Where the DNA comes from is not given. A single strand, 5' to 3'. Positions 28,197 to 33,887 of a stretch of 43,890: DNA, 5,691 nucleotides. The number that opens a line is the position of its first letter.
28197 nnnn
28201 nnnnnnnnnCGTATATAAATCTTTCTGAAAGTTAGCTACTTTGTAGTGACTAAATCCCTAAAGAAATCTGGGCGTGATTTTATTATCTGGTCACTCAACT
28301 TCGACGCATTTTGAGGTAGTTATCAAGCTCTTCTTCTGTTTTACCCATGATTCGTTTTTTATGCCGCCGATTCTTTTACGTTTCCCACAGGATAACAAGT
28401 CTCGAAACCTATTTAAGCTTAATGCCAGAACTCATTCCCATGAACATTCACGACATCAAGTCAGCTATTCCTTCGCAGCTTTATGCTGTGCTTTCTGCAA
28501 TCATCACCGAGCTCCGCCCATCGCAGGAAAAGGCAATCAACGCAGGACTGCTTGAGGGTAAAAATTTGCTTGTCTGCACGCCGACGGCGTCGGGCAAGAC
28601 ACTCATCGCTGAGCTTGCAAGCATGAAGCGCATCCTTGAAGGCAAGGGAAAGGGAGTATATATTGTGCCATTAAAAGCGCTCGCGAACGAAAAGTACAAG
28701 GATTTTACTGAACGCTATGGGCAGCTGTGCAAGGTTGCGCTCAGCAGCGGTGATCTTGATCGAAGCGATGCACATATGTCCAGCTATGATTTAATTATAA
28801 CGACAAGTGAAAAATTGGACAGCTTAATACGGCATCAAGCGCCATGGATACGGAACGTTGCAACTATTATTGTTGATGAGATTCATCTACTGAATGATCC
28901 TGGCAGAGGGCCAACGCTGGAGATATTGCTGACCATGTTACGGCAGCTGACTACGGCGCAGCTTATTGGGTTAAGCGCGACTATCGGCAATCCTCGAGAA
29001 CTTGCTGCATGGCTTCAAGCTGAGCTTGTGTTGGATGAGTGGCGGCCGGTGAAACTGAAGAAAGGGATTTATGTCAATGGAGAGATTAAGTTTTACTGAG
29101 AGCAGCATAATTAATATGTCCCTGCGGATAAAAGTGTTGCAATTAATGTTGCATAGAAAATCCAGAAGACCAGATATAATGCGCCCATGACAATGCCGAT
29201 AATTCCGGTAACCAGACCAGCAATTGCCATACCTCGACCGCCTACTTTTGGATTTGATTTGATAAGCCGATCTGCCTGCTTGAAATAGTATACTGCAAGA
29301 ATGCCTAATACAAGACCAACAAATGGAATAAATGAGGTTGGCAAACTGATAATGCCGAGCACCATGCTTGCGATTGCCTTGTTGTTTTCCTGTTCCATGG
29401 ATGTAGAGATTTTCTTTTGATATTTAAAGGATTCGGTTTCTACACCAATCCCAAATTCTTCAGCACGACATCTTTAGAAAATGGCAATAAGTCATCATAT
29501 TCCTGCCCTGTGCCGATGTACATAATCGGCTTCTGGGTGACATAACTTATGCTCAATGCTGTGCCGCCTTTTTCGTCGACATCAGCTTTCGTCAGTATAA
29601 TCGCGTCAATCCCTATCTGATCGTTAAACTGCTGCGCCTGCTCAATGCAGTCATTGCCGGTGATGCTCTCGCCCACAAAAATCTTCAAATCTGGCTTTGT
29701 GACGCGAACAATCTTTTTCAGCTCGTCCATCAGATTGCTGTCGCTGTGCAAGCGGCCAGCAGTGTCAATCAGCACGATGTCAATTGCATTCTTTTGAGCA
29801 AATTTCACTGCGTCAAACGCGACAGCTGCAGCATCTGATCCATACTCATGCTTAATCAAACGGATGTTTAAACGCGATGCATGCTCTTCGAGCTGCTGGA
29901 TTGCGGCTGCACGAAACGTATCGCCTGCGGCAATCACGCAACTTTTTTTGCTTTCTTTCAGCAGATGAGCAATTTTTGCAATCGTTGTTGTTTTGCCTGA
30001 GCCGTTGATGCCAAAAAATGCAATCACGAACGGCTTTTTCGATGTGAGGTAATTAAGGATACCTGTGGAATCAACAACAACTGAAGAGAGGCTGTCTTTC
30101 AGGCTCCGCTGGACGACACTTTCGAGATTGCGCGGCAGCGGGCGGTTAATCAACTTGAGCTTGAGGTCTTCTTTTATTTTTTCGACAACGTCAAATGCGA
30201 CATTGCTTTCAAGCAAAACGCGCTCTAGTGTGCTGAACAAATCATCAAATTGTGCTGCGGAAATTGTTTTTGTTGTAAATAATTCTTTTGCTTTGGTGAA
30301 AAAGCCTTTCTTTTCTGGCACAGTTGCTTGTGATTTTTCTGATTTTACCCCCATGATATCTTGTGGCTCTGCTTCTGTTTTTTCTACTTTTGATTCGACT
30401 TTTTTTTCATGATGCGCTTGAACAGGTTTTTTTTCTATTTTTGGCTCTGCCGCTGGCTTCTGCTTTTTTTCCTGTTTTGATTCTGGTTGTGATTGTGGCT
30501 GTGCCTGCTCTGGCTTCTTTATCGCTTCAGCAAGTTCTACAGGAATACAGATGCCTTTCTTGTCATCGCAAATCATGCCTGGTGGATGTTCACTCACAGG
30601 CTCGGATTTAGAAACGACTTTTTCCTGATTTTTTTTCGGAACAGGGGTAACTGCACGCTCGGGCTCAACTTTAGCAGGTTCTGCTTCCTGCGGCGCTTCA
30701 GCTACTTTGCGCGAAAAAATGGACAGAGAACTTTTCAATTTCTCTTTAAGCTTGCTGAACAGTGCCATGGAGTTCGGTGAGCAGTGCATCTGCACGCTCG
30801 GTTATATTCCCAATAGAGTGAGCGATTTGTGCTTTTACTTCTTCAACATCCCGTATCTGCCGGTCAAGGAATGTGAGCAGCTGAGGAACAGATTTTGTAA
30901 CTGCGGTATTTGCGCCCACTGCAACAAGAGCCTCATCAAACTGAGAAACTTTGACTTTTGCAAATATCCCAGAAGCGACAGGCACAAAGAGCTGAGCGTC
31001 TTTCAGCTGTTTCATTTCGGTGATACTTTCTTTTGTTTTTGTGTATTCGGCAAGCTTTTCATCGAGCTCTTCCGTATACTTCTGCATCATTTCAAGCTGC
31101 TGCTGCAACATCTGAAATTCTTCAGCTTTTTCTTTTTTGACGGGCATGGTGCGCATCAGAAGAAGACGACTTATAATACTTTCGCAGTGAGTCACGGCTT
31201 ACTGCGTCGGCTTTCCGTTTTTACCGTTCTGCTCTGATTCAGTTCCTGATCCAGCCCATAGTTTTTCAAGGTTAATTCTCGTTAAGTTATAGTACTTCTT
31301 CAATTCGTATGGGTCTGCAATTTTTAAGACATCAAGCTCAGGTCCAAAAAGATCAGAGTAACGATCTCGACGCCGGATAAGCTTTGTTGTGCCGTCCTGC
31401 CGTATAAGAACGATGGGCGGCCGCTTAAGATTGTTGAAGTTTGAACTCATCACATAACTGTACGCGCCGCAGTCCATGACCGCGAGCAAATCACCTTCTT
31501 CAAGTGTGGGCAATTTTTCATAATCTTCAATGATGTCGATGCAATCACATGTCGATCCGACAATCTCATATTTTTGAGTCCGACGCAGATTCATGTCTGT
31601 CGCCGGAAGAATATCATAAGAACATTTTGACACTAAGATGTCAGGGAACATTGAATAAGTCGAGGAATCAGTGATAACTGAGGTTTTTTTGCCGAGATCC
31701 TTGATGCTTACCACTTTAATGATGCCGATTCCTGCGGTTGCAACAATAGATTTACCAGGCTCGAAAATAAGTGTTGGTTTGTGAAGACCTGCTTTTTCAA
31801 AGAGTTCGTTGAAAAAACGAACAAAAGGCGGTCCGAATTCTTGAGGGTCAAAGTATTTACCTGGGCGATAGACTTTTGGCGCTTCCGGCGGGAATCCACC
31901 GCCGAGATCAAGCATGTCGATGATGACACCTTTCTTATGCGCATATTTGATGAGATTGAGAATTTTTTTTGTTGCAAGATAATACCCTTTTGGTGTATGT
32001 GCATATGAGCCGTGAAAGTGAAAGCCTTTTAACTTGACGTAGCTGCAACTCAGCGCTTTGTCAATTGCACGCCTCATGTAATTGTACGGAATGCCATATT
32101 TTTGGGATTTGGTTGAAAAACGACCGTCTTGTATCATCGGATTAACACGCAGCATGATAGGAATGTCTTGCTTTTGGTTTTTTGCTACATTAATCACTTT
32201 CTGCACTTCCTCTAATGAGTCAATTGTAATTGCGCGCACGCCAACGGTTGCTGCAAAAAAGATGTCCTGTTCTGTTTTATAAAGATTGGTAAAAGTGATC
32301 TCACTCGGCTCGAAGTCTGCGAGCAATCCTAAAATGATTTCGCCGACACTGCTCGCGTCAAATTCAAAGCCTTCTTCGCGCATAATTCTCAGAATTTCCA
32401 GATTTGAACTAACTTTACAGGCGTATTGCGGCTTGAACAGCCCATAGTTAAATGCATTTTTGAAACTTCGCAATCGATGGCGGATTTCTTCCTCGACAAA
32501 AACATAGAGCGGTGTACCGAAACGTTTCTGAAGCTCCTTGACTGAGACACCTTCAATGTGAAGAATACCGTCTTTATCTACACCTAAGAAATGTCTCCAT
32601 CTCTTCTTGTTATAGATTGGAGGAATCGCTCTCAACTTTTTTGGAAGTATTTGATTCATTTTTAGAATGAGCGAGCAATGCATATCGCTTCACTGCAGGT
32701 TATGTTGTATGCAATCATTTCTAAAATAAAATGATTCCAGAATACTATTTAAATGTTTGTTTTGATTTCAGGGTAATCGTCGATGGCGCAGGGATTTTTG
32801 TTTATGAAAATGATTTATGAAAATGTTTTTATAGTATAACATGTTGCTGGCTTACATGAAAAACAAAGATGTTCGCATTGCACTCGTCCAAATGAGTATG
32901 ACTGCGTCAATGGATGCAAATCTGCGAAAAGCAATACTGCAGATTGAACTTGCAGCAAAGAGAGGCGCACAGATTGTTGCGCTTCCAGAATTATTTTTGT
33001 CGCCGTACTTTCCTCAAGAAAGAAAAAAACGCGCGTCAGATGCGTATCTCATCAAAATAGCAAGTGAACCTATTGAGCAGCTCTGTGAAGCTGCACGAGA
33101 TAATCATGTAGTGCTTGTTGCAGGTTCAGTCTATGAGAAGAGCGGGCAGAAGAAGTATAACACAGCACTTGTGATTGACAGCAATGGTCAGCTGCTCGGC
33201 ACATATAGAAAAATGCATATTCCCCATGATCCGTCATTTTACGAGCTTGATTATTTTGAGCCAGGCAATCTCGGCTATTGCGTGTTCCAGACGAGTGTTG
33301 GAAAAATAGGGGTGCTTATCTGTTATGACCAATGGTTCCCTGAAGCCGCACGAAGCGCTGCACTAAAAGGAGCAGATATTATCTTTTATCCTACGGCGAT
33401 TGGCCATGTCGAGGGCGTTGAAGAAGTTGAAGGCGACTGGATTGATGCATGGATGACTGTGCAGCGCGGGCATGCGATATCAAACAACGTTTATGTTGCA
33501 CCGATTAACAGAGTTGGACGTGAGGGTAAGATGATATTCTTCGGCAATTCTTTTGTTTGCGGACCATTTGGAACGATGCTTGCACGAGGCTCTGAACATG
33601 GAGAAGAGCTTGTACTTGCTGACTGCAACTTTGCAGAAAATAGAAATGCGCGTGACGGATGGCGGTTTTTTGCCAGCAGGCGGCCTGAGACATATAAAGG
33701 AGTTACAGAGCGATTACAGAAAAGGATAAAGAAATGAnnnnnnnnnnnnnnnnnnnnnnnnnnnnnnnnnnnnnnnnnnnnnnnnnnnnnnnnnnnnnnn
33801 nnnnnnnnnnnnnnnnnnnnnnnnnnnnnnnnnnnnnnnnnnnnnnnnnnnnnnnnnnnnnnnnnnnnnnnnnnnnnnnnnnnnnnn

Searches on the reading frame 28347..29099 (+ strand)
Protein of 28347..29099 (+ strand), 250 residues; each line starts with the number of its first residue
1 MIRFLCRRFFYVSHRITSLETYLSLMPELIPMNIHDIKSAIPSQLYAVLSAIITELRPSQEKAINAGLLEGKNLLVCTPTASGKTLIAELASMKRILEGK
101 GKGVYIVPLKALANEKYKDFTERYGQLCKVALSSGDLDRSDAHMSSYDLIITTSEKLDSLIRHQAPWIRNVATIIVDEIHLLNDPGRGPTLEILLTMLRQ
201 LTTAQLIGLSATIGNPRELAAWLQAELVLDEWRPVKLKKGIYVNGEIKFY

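Call 42: search_protein_families(library=pfam, max_evalue=0.001, proteins=[window:28347-29099:+])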
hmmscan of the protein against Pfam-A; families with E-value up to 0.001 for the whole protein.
window:28347-29099:+ (250 aa): 3 families
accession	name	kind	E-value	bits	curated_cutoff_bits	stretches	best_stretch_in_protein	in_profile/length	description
PF00270.35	DEAD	-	3.8e-33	115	26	1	57-216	1-164/167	DEAD/DEAH box helicase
PF04851.21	ResIII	-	1.3e-12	48.4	22.5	1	55-213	3-162/164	Type III restriction enzyme, res subunit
PF22527.2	DEXQc_Suv3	-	6.7e-08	32.7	27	1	74-191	16-114/154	DEXQ-box helicase domain of Suv3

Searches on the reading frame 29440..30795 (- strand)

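Call 42: search_protein_families(library=pfam, max_evalue=0.001, proteins=[window:29440-30795:-])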
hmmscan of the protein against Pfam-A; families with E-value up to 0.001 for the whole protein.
window:29440-30795:- (451 aa): 9 families
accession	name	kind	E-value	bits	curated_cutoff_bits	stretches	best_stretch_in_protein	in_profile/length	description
PF00448.28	SRP54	-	1.6e-72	243.7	22.7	1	255-447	1-193/196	SRP54-type protein, GTPase domain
PF02881.24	SRP54_N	-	2.2e-07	31.4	22.4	1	171-232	11-71/75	SRP54-type protein, helical bundle domain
PF13207.12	AAA_17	-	1.6e-06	28.9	27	1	261-374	1-108/136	AAA domain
PF13604.12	AAA_30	-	6e-05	23.3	27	1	248-364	11-113/191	AAA domain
PF07693.20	KAP_NTPase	-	0.00044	20.1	20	0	248-317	13-83/293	KAP family P-loop domain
PF13245.12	AAA_19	-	0.00056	20.5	25.1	1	258-350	14-103/134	AAA domain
PF02492.25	cobW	-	0.00065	19.8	20.7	0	258-407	3-156/180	CobW/HypB/UreG, nucleotide-binding domain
PF06414.18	Zeta_toxin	-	0.00074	19.4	22.3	0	249-344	10-102/199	Zeta toxin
PF00005.33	ABC_tran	-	0.00093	20.2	25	0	257-321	13-71/137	ABC transporter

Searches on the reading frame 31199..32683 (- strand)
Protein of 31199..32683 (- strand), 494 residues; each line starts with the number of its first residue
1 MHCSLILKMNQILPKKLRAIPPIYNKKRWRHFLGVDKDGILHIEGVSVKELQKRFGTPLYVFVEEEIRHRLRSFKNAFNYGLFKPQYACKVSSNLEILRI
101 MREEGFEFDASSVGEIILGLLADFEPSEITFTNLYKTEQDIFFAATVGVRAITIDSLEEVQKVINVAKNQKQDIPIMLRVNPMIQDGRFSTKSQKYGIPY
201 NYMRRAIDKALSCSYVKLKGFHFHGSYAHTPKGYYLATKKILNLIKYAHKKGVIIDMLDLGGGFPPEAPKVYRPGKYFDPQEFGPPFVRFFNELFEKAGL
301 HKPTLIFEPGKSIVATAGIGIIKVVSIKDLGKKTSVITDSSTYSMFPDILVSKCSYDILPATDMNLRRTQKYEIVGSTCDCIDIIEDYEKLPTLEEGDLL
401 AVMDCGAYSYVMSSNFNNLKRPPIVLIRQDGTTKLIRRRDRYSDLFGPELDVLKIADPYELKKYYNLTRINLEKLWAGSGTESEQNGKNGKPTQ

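Call 42: search_protein_families(library=pfam, max_evalue=0.001, proteins=[window:31199-32683:-])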
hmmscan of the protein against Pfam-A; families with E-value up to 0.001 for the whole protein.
window:31199-32683:- (494 aa): 2 families
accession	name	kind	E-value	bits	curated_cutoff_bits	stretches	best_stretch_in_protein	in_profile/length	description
PF02784.22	Orn_Arg_deC_N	-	2.6e-42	145.3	23.4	1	65-315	2-247/247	Pyridoxal-dependent decarboxylase, pyridoxal binding domain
PF00278.28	Orn_DAP_Arg_deC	-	5.7e-14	52.6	23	1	316-406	6-95/95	Pyridoxal-dependent decarboxylase, C-terminal sheet domain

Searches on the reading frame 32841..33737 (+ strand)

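Call 42: search_protein_families(library=pfam, max_evalue=0.001, proteins=[window:32841-33737:+])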
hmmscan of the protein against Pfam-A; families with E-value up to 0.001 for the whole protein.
window:32841-33737:+ (298 aa): 1 family
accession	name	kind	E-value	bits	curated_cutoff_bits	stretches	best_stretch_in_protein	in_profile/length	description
PF00795.27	CN_hydrolase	-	3e-64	217.3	23.2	1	12-271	1-255/256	Carbon-nitrogen hydrolase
